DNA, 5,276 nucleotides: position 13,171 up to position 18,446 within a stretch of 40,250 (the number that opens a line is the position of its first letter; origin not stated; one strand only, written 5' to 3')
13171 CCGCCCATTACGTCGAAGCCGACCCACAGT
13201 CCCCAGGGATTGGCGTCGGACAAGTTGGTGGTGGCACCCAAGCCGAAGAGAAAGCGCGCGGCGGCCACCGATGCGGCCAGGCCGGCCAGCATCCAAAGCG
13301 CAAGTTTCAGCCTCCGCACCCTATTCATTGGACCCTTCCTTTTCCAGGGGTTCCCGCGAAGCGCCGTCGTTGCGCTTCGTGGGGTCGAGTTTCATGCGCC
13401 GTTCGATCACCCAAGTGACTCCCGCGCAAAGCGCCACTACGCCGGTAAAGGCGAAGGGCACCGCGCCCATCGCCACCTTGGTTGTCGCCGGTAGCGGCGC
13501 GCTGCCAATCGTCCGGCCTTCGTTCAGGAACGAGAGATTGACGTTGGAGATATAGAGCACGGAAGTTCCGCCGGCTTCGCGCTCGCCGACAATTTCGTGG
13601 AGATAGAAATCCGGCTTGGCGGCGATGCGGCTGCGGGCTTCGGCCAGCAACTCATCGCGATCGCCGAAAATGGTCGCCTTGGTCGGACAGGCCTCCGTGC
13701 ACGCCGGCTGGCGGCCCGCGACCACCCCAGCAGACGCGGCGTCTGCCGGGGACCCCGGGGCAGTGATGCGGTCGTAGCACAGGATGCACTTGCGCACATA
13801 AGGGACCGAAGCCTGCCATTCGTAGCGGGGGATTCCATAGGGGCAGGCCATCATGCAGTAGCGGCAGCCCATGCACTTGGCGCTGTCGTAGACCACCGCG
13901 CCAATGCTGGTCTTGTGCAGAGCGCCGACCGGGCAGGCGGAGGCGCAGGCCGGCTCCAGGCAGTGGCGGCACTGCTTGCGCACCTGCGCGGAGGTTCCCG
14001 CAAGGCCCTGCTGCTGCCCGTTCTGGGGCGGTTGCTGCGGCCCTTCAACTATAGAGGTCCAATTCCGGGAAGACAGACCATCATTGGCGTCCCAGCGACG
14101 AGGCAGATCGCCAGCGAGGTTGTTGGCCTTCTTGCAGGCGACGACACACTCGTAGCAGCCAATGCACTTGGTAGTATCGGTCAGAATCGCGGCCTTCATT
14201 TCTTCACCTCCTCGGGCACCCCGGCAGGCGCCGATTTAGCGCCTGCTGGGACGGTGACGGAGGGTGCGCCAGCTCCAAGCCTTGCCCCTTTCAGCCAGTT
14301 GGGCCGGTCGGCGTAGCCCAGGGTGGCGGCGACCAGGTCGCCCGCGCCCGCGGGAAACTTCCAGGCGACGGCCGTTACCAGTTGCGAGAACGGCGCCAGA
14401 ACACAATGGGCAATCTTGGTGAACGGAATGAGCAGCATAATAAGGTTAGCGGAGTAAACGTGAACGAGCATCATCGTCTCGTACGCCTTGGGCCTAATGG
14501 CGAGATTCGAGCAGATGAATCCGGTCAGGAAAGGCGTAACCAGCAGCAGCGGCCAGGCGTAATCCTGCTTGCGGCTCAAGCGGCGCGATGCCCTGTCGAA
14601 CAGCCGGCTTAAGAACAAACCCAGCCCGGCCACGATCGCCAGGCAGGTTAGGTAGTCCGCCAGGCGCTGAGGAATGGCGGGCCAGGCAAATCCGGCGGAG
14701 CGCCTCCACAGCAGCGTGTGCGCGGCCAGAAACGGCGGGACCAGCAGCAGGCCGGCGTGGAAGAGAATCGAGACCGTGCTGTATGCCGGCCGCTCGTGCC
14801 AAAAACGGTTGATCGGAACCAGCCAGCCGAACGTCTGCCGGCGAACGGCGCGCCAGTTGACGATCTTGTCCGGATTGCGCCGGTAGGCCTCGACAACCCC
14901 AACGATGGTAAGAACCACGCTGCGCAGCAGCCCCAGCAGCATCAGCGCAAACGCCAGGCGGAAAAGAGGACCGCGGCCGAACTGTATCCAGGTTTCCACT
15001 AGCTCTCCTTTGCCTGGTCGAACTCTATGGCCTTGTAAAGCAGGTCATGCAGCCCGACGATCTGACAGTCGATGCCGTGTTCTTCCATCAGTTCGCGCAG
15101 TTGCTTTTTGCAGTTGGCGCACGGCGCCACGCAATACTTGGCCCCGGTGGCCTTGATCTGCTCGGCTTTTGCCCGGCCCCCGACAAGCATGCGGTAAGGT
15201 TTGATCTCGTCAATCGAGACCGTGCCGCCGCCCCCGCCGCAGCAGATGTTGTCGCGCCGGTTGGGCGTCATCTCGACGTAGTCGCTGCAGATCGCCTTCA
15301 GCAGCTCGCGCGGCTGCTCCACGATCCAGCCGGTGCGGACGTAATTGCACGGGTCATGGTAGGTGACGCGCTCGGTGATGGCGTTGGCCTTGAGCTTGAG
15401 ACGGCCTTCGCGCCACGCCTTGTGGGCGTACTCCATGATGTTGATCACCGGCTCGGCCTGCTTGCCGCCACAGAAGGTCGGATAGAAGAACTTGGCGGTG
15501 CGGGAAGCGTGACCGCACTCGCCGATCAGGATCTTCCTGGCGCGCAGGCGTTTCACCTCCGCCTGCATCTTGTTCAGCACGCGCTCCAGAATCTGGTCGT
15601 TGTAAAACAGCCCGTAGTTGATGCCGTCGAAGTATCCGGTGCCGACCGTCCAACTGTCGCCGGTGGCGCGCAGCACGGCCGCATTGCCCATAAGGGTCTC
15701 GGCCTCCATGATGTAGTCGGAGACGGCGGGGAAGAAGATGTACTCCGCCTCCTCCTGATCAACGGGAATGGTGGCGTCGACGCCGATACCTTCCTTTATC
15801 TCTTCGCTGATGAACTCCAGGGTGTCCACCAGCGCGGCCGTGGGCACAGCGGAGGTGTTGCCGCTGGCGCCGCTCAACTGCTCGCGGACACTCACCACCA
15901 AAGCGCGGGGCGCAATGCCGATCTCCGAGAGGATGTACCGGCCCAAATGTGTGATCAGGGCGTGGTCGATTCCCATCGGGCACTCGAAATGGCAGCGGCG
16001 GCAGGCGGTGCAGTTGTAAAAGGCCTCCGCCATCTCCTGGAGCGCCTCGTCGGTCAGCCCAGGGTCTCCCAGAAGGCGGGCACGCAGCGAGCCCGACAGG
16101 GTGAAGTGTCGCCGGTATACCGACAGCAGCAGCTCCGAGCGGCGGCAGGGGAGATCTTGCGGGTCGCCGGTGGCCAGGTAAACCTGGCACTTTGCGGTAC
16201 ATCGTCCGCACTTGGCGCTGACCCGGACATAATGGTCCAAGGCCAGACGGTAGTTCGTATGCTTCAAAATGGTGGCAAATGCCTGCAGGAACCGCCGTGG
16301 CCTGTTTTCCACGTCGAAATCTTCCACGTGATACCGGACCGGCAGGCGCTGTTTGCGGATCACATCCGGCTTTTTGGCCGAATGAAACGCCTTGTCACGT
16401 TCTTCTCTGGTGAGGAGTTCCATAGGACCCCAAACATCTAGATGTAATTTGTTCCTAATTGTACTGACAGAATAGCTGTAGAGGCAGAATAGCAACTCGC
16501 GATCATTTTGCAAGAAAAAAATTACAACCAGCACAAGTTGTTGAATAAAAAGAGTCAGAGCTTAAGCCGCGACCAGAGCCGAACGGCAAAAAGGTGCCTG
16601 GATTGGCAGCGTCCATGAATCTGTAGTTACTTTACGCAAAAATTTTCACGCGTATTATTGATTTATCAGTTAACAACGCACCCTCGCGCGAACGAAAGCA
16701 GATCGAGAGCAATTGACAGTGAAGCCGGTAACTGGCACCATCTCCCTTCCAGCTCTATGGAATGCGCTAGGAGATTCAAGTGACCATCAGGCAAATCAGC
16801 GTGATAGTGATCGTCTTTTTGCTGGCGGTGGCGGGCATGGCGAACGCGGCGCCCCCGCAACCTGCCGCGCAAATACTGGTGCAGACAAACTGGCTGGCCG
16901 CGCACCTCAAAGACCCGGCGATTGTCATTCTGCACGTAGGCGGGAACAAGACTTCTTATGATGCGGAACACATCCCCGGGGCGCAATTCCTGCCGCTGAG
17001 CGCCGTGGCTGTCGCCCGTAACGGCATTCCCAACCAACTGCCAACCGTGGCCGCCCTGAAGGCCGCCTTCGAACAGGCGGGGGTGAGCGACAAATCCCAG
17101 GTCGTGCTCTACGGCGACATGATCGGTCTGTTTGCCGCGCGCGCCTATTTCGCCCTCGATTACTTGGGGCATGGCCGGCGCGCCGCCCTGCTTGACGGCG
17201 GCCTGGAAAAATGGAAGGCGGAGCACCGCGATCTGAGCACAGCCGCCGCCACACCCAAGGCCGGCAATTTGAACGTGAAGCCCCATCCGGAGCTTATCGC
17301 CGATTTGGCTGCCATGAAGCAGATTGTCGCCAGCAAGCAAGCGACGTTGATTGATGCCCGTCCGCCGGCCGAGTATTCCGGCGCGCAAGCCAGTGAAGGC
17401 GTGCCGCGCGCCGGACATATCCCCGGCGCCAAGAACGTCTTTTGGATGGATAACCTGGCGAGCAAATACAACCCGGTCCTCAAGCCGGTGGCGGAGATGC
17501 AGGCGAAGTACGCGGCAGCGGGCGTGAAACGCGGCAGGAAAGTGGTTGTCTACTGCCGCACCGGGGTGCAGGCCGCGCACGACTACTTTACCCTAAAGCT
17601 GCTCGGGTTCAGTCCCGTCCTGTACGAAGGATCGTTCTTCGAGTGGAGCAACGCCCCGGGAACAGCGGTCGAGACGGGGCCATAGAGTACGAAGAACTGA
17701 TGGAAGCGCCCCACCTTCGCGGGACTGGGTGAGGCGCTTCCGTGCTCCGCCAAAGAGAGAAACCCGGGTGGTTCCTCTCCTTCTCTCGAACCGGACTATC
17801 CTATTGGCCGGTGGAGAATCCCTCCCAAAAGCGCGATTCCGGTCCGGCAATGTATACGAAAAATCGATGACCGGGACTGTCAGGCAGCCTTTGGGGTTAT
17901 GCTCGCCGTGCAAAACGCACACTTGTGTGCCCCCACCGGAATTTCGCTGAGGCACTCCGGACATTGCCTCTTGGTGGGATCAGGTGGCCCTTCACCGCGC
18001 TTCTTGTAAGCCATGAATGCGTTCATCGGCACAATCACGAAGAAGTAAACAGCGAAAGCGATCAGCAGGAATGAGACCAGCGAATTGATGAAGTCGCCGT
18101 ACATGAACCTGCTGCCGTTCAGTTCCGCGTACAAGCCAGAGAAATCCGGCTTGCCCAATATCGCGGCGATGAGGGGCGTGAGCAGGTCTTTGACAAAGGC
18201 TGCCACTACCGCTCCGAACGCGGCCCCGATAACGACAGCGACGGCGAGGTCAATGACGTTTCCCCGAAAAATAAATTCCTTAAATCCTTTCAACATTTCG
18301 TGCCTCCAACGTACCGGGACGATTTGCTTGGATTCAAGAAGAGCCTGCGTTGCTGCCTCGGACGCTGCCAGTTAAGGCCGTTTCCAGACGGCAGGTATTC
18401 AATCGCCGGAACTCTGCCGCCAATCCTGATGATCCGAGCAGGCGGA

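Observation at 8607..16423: Seven-gene translationally coupled operon: Hmc/DsrMKJOP-like redox module without any catalytic partner, hard-wired to its own two-component system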

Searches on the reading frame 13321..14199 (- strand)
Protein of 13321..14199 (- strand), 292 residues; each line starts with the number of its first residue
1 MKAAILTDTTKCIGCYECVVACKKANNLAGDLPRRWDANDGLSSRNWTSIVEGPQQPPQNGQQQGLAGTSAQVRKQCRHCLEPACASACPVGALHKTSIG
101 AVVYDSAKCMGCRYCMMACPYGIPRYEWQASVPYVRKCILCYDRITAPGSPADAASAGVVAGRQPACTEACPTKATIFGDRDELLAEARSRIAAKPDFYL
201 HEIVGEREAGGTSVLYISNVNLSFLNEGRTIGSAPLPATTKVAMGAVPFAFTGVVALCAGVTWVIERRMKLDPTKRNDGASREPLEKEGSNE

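Call 5: search_protein_families(library=pfam, proteins=[window:13321-14199:-], max_evalue=0.01)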
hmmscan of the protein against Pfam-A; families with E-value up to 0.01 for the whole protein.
window:13321-14199:- (292 aa): 11 families
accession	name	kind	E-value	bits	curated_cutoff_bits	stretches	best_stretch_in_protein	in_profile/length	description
PF13247.11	Fer4_11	-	1.4e-19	70.6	26.2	1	75-181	8-100/100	4Fe-4S dicluster domain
PF00037.32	Fer4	-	1.1e-11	44.5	21.1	2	102-123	1-22/24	4Fe-4S binding domain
PF12838.12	Fer4_7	-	6.7e-11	42.9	27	2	76-123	1-52/52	4Fe-4S dicluster domain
PF12837.12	Fer4_6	-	1.5e-10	40.9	25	2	102-123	2-23/24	4Fe-4S binding domain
PF13187.11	Fer4_9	-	8.6e-10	38.9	27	2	108-175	1-51/52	4Fe-4S dicluster domain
PF12797.12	Fer4_2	-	1.7e-09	37.5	24.5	2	101-121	2-22/22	4Fe-4S binding domain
PF13237.11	Fer4_10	-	5.7e-09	36.2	25.5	2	74-120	6-53/53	4Fe-4S dicluster domain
PF12798.12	Fer4_3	-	5.4e-06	27.3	27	0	109-123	1-15/15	4Fe-4S binding domain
PF13484.11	Fer4_16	-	7.7e-06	27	30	0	108-123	1-16/66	4Fe-4S double cluster binding domain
PF14697.11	Fer4_21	-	9.1e-05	23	35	1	75-120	6-52/59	4Fe-4S dicluster domain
PF12800.12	Fer4_4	-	0.0026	18.4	24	0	107-122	2-17/17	4Fe-4S binding domain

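Call 6: search_protein_families(library=ncbifam, proteins=[window:13321-14199:-], max_evalue=0.01)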
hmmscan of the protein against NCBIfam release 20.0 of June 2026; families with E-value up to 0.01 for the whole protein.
window:13321-14199:- (292 aa): 37 families (the best 25 are shown)
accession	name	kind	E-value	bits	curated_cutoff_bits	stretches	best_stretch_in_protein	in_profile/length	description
NF045715.1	sulf_resp_HmcB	equivalog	2.1e-64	217.6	420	1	4-278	38-295/307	sulfate respiration complex iron-sulfur protein HmcB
NF008134.0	PRK10882.1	equivalog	9e-59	199.1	263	1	4-278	40-325/329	hydrogenase 2 operon protein HybA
TIGR02951.1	DMSO_dmsB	equivalog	1.1e-28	100.4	214.1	1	6-186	5-158/161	DMSO/selenate family reductase complex B subunit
TIGR01582.1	FDH-beta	equivalog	1.1e-28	100.2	334.7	1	3-217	22-220/283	formate dehydrogenase subunit beta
NF041782.1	mnquin_red_QrcC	equivalog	6.4e-26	91.5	400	2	6-129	4-121/239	menaquinone reductase iron-sulfur cluster-binding subunit QrcC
NF038355.1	FDH3_beta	equivalog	2.9e-25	89.4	240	2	64-195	42-178/180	formate dehydrogenase FDH3 subunit beta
NF045797.1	DsrO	equivalog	3.4e-24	85.6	200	1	66-198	92-219/235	sulfate reduction electron transfer complex DsrMKJOP subunit DsrO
TIGR03149.1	cyt_nit_nrfC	equivalog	3e-21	75.8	377.6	1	73-196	90-199/225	cytochrome c nitrite reductase Fe-S protein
NF041715.1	arsenate_red_ArrB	equivalog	9.5e-21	74.4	450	3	74-127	54-107/233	arsenate respiratory reductase iron-sulfur subunit ArrB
TIGR03478.1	DMSO_red_II_bet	subfamily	3.2e-20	72.3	480.7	1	74-183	128-222/321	DMSO reductase family type II enzyme, iron-sulfur subunit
NF011569.0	PRK14993.1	equivalog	4e-18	65.8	416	1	71-194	94-197/244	tetrathionate reductase subunit TtrB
NF007658.0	PRK10330.1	equivalog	6.1e-18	64.9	260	1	73-193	54-172/181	electron transport protein HydN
NF042979.1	EthbenzDh_ebdB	equivalog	5.6e-17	61.6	740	1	75-183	151-244/354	ethylbenzene dehydrogenase subunit beta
TIGR01660.1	narH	equivalog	7.2e-17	61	524.05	1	74-153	180-257/492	nitrate reductase subunit beta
NF007382.0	PRK09898.1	equivalog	8.2e-14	51.6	213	1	2-145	58-190/208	ferredoxin-like protein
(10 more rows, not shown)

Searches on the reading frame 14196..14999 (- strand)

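Call 5: search_protein_families(library=pfam, proteins=[window:14196-14999:-], max_evalue=0.01)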
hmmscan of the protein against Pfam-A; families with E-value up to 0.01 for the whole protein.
window:14196-14999:- (267 aa): 1 family
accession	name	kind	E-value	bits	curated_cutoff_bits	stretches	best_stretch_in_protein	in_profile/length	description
PF02665.19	Nitrate_red_gam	-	2.4e-05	24.5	22.9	0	174-208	174-208/217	Nitrate reductase gamma subunit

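Call 6: search_protein_families(library=ncbifam, proteins=[window:14196-14999:-], max_evalue=0.01)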
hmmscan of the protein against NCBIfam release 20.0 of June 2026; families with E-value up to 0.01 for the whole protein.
window:14196-14999:- (267 aa): 3 families
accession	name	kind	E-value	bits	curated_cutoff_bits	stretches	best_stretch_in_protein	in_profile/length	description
NF045716.1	sulf_resp_HmcE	equivalog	5.8e-35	120.9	275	1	7-204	4-202/226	sulfate respiration complex protein HmcE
NF045723.1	memb_anch_TmcC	equivalog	7.1e-33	113.9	240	1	4-206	3-202/218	TmcC family electron transfer complex membrane anchor subunit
NF038018.1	qmoC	equivalog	0.006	16.1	300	1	110-200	259-352/360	quinone-interacting membrane-bound oxidoreductase complex subunit QmoC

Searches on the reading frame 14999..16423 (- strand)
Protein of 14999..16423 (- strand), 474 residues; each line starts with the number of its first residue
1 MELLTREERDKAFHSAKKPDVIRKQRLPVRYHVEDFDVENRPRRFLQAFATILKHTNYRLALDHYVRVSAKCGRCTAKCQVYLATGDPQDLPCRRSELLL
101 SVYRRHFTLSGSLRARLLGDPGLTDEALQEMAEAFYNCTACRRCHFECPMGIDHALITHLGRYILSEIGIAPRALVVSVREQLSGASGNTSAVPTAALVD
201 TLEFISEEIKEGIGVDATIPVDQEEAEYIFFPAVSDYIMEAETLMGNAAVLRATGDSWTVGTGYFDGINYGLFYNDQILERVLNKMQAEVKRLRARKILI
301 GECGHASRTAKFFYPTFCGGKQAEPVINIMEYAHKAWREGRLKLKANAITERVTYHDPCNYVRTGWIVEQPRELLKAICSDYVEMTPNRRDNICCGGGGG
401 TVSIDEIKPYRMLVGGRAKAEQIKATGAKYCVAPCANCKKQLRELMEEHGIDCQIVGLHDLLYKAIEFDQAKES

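Call 5: search_protein_families(library=pfam, proteins=[window:14999-16423:-], max_evalue=0.01)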
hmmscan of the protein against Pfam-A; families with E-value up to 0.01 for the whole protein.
window:14999-16423:- (474 aa): 3 families
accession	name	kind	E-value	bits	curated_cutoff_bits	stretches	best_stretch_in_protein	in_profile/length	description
PF02754.22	CCG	-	7.4e-13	48.9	20.6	1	353-443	1-85/85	Cysteine-rich domain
PF13183.11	Fer4_8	-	2.6e-08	34.7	27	1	71-152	7-68/68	4Fe-4S dicluster domain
PF13534.11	Fer4_17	-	4.6e-07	30.7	22.2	1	71-153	4-61/61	4Fe-4S dicluster domain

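Call 6: search_protein_families(library=ncbifam, proteins=[window:14999-16423:-], max_evalue=0.01)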
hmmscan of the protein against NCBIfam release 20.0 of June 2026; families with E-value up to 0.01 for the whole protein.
window:14999-16423:- (474 aa): 10 families
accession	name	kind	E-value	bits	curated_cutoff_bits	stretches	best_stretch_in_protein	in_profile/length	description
NF045796.1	DsrK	equivalog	1.6e-86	290.7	400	1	24-470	10-439/453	sulfate reduction electron transfer complex DsrMKJOP subunit DsrK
NF045724.1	ferredox_TmcB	equivalog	3.5e-62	210.4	735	1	60-467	34-429/430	electron transfer complex ferredoxin TmcB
NF045711.1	sulf_resp_HmcF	equivalog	7.4e-61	206.3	750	1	59-467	52-450/457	sulfate respiration complex iron-sulfur protein HmcF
NF004898.0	PRK06259.1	equivalog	1.2e-22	80.3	385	1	344-466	370-488/488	fumarate reductase (CoM/CoB) subunit TfrB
NF045670.1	quin_L_LdhH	equivalog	1.1e-17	63.5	800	1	323-462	573-705/706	L-lactate dehydrogenase (quinone) large subunit LdhH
NF008369.0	PRK11168.1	equivalog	1.3e-12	47.4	278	2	324-444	269-382/401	anaerobic glycerol-3-phosphate dehydrogenase subunit C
TIGR03379.1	glycerol3P_GlpC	equivalog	1.2e-09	37.5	279.9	1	328-444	270-379/397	anaerobic glycerol-3-phosphate dehydrogenase subunit GlpC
NF008434.0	PRK11274.1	equivalog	4.6e-08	32.4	333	1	52-167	8-104/409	glycolate oxidase subunit GlcF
NF045663.1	diclust_near_Sec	equivalog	7.6e-07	27.6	530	1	345-444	528-620/759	pyridine nucleotide-disulfide oxidoreductase/dicluster-binding protein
TIGR00384.1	dhsB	subfamily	0.0016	18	88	0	131-155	191-215/222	succinate dehydrogenase and fumarate reductase iron-sulfur protein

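Call 51: search_solved_structures(query=window:14999-16423:-, max_evalue=0.001)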
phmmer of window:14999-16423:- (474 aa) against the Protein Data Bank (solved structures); distinct sequences matched with E-value up to 0.001: 1.
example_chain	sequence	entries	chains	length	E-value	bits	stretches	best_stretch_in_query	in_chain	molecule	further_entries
9ojn_A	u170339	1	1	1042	1.3e-09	40.4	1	133-425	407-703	Iron-sulfur-binding reductase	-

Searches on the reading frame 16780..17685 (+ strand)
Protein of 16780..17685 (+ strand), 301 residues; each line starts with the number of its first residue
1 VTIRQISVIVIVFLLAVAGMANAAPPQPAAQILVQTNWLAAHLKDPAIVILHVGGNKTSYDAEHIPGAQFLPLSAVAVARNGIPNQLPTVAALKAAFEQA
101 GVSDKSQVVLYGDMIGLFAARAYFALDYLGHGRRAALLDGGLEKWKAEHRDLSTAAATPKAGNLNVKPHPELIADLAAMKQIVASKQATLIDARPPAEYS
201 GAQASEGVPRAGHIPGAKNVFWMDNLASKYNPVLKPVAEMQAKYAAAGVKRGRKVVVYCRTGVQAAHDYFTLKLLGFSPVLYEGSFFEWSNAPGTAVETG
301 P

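Call 12: search_protein_families(library=pfam, proteins=[window:16780-17685:+], max_evalue=0.001)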
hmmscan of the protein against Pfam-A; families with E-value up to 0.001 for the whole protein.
window:16780-17685:+ (301 aa): 1 family
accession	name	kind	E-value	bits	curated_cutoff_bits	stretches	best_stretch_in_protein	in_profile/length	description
PF00581.25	Rhodanese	-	4.7e-30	104.5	22.2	2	178-291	4-101/102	Rhodanese-like domain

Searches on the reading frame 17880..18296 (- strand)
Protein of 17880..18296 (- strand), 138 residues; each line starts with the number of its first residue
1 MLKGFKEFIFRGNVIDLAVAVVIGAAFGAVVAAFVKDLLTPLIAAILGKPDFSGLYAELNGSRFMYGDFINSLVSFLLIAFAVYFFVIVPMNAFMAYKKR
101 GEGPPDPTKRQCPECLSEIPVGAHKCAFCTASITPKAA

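Call 13: search_protein_families(library=pfam, proteins=[window:17880-18296:-], max_evalue=0.001)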
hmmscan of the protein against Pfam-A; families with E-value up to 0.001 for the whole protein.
window:17880-18296:- (138 aa): 1 family
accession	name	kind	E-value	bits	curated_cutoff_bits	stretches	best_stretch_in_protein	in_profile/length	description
PF01741.23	MscL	-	1.2e-36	126.1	27.4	1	1-119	1-118/123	Large-conductance mechanosensitive channel, MscL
